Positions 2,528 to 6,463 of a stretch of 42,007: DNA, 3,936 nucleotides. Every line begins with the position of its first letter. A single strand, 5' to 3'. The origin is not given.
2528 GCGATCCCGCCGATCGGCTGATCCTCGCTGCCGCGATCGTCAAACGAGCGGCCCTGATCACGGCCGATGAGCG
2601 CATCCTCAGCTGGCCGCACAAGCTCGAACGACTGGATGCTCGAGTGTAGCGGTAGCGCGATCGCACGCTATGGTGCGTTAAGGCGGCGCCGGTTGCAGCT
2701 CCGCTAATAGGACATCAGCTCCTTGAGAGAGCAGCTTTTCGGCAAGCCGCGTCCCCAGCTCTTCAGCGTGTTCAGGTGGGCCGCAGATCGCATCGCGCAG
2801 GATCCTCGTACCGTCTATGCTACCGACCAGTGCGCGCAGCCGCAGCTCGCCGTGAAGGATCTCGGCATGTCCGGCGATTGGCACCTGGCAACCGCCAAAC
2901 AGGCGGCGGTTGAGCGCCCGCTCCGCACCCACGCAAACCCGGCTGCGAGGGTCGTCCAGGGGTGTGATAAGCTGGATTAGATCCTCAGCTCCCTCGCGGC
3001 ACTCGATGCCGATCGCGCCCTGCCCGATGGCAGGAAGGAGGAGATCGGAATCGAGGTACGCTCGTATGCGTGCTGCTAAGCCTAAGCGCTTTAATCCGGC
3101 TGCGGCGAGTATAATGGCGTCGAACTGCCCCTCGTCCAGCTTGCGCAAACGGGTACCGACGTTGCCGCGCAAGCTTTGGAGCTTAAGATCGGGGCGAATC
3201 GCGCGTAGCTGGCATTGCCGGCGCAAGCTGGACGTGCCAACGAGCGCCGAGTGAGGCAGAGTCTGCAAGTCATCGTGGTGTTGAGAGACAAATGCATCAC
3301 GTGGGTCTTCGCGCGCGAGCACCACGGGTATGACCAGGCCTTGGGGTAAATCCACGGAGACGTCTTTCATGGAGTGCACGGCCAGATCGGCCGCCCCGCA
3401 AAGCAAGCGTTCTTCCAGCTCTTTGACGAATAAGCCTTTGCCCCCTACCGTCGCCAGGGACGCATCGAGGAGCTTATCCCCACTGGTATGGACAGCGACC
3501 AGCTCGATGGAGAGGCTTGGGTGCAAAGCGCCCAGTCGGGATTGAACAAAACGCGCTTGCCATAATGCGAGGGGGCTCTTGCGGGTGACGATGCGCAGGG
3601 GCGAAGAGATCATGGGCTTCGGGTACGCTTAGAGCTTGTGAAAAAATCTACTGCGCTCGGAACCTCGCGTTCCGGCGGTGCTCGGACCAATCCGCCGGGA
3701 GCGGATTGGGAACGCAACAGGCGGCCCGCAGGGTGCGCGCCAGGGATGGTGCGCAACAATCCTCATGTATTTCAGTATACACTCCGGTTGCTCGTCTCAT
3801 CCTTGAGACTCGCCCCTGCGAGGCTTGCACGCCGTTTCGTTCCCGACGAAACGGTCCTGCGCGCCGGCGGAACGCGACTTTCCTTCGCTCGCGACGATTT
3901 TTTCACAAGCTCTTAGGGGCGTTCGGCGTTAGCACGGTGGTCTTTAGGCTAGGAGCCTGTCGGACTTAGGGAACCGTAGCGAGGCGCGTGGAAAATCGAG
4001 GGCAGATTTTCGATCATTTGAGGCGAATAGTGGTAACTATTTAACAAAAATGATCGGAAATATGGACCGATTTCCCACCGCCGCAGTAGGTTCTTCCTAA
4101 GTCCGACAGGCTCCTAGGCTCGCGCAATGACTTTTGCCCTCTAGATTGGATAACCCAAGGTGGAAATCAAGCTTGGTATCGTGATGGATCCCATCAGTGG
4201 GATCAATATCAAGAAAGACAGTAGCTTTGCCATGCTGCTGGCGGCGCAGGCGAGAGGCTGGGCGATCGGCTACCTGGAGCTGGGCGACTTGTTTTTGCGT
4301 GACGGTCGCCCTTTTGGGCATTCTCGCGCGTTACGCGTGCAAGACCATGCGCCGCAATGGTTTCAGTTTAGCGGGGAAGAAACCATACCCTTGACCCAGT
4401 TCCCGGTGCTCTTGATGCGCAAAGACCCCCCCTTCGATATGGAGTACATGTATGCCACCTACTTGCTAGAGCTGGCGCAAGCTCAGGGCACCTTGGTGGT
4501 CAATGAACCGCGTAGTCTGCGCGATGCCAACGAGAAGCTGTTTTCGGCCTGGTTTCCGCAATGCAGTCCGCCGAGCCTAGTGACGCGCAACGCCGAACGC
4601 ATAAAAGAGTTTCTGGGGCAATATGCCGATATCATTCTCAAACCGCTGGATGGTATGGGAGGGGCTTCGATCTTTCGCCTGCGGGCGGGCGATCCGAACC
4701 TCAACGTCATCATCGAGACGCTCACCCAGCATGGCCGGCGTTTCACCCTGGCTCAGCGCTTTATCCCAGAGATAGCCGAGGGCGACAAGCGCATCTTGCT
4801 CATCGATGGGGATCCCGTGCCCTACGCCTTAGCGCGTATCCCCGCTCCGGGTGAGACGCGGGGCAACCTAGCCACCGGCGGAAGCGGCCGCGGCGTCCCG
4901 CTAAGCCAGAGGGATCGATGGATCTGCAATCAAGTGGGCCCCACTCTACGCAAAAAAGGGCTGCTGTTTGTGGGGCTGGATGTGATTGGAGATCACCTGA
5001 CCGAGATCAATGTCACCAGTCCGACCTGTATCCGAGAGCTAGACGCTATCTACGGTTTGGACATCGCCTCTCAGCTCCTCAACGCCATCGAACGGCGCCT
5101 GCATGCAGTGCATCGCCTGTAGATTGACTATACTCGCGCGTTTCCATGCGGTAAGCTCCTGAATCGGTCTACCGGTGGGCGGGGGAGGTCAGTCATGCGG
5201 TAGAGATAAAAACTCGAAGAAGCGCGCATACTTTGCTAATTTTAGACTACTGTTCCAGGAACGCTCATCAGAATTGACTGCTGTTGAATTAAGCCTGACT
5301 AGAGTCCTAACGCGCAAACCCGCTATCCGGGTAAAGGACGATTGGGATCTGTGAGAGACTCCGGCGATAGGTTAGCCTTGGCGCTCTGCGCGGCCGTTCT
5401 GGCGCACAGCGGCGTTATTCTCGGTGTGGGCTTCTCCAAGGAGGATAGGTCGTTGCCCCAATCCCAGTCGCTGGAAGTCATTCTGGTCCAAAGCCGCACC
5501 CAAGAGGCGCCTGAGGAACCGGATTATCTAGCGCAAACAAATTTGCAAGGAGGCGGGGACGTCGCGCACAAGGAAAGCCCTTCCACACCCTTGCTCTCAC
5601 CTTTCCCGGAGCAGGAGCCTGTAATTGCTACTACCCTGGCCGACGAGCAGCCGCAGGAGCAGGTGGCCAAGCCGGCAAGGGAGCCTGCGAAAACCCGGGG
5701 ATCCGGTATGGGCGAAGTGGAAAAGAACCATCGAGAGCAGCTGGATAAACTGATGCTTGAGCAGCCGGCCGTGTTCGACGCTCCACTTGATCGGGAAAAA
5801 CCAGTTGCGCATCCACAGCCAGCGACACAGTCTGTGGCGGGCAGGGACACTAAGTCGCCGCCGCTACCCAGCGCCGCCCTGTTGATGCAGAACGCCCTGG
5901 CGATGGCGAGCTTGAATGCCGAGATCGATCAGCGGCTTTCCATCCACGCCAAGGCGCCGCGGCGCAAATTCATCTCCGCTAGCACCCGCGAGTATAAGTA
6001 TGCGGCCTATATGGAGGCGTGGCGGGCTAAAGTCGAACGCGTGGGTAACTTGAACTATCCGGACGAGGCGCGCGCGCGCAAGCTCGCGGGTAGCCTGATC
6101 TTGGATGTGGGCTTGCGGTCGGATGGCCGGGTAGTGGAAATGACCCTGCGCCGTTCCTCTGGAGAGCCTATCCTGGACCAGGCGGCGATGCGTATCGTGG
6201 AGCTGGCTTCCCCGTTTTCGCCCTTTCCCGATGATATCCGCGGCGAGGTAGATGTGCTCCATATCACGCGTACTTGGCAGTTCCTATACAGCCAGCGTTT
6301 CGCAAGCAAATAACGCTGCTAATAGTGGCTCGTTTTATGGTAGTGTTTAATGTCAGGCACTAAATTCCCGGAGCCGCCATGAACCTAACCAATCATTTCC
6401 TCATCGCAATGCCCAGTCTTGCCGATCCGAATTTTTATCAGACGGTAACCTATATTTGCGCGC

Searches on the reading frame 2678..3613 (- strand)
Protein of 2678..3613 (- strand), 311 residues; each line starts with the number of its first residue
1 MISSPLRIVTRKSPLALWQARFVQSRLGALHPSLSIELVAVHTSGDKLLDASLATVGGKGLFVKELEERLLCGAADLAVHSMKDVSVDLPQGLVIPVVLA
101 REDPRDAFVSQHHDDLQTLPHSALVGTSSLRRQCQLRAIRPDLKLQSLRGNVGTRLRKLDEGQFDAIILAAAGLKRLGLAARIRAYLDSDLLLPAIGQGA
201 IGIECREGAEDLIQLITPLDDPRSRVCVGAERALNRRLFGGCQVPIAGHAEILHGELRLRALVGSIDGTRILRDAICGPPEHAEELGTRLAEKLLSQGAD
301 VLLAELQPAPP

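Call 8: search_protein_families(library=pfam, proteins=[window:2678-3613:-], max_evalue=0.001)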
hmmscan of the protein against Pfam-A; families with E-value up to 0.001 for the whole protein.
window:2678-3613:- (311 aa): 2 families
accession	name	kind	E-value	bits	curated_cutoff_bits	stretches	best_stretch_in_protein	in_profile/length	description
PF01379.25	Porphobil_deam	-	2.7e-82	275.8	22.1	1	6-212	1-205/207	Porphobilinogen deaminase, dipyromethane cofactor binding domain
PF03900.20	Porphobil_deamC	-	4.5e-20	72.2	26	1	227-295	3-73/74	Porphobilinogen deaminase, C-terminal domain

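Call 20: list_cluster_members(proteins=[window:2678-3613:-, window:4160-5122:+, window:8812-10110:+, window:33313-34515:+, window:22147-23628:+, window:28483-30123:+, window:30144-30662:+, window:30703-31893:+, window:37102-37845:-, window:19102-20580:-])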
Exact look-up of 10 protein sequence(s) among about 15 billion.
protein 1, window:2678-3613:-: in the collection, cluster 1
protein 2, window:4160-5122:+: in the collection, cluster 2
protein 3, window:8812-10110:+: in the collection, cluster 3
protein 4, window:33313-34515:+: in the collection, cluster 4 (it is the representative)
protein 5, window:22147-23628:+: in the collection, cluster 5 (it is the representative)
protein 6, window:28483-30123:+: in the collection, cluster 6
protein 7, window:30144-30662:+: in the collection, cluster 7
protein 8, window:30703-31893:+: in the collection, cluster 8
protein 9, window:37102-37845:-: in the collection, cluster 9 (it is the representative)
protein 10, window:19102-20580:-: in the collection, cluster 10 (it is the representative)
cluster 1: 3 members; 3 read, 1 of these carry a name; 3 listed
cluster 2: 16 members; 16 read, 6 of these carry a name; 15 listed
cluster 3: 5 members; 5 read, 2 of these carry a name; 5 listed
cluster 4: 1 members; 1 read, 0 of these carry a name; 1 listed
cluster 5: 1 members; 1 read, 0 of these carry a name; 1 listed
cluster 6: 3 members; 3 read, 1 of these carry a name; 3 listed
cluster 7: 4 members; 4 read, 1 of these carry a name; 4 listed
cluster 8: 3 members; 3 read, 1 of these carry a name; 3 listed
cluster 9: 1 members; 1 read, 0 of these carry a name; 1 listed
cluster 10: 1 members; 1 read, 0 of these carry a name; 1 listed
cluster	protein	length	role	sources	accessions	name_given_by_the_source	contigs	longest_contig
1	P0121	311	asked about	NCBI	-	-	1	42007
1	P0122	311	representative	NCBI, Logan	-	-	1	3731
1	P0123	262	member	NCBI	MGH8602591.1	MAG: hydroxymethylbilane synthase, partial [Gammaproteobacteria bacterium]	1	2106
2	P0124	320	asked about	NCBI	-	-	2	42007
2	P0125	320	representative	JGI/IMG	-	-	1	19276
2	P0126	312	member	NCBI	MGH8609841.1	MAG: glutathione synthase [Gammaproteobacteria bacterium]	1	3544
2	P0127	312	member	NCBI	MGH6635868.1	MAG: glutathione synthase [Gammaproteobacteria bacterium]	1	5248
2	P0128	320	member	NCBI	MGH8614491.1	MAG: glutathione synthase [Gammaproteobacteria bacterium]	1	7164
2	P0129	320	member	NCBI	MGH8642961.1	MAG: glutathione synthase [Gammaproteobacteria bacterium]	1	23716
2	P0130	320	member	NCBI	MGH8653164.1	MAG: glutathione synthase [Gammaproteobacteria bacterium]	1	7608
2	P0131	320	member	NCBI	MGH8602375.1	MAG: glutathione synthase [Gammaproteobacteria bacterium]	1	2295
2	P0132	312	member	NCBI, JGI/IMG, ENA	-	-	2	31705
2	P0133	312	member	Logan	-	-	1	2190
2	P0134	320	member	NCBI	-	-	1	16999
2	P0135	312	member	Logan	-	-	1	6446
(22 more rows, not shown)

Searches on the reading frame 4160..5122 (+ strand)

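Call 8: search_protein_families(library=pfam, proteins=[window:4160-5122:+], max_evalue=0.001)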
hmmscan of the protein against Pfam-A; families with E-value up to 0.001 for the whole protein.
window:4160-5122:+ (320 aa): 4 families
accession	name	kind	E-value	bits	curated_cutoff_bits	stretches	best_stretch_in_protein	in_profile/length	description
PF02955.21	GSH-S_ATP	-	4.4e-76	254.6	23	1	125-297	1-173/175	Prokaryotic glutathione synthetase, ATP-grasp domain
PF02951.20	GSH-S_N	-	1.4e-44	151.4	21.3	1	3-121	1-119/119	Prokaryotic glutathione synthetase, N-terminal domain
PF08443.16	RimK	-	9.4e-10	38.8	21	1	138-310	20-188/188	RimK-like ATP-grasp domain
PF14398.11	ATPgrasp_YheCD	-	3.2e-05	23.7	26.8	1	137-182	30-75/255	YheC/D like ATP-grasp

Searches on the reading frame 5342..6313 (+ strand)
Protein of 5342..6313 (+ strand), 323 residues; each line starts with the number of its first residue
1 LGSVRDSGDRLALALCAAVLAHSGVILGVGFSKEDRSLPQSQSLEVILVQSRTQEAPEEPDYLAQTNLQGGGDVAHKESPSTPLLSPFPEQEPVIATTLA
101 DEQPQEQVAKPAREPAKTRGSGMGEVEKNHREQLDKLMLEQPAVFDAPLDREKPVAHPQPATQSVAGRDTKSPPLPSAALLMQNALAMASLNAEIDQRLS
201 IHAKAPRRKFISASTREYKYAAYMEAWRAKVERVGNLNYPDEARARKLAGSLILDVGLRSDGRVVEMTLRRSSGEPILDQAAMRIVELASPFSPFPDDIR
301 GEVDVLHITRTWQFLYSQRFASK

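Call 8: search_protein_families(library=pfam, proteins=[window:5342-6313:+], max_evalue=0.001)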
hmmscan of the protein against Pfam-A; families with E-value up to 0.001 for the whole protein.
window:5342-6313:+ (323 aa): 2 families
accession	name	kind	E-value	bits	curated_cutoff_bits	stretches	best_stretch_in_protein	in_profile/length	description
PF03544.19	TonB_C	-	9.3e-14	52.1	24.6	1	236-305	2-69/79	Gram-negative bacterial TonB protein C-terminal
PF13103.11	TonB_2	-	1e-06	29.2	22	1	253-296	29-72/85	TonB C terminal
